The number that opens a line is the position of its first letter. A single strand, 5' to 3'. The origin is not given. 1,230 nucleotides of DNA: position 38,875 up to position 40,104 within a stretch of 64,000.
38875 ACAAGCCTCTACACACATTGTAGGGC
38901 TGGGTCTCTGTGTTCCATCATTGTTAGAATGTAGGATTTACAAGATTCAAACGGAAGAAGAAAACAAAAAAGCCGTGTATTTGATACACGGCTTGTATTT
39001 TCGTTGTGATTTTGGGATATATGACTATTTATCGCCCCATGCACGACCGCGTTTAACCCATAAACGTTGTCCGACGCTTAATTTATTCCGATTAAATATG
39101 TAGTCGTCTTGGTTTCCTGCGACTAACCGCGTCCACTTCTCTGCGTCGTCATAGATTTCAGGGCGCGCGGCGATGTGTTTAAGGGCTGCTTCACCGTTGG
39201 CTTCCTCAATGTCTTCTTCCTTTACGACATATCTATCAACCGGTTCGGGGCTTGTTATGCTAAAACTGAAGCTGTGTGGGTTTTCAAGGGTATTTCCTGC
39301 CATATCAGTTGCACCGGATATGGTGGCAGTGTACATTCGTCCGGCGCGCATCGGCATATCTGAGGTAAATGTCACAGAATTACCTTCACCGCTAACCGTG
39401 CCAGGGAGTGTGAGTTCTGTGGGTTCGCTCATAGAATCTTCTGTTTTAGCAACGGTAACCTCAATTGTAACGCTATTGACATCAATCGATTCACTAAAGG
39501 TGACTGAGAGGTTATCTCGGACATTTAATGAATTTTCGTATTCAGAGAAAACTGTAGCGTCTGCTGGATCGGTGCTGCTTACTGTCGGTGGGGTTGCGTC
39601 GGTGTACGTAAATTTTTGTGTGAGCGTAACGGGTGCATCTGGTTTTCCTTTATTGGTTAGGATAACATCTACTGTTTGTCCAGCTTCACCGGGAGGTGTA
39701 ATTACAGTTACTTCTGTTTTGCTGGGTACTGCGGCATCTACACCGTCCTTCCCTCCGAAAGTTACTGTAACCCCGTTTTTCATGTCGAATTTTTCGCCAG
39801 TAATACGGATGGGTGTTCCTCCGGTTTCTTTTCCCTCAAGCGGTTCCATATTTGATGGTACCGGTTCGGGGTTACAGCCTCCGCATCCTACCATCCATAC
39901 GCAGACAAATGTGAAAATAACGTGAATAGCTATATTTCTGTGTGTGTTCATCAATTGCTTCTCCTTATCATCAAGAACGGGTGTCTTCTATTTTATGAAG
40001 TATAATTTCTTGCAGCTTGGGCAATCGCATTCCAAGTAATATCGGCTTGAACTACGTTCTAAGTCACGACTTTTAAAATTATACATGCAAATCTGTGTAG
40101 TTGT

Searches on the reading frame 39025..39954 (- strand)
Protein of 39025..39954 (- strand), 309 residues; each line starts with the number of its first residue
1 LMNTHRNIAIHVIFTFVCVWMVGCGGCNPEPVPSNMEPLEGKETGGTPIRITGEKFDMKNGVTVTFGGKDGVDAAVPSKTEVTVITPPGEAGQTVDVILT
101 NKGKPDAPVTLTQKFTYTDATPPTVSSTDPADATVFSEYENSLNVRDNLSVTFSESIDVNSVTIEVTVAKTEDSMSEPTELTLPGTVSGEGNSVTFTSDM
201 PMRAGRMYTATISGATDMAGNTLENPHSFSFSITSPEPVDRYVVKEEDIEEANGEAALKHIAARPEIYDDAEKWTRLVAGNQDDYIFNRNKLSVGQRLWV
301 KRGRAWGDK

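Call 59: search_protein_families(library=pfam, proteins=[window:39025-39954:-], max_evalue=0.01)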
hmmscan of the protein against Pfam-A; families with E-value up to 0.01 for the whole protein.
window:39025-39954:- (309 aa): 2 families
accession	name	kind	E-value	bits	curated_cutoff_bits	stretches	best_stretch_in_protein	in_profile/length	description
PF13205.12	Big_5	-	3.3e-15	57.1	23.6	1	119-232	1-104/105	Bacterial Ig-like domain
PF01833.30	TIG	-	1.5e-09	38.2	20.9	1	31-117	1-84/84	IPT/TIG domain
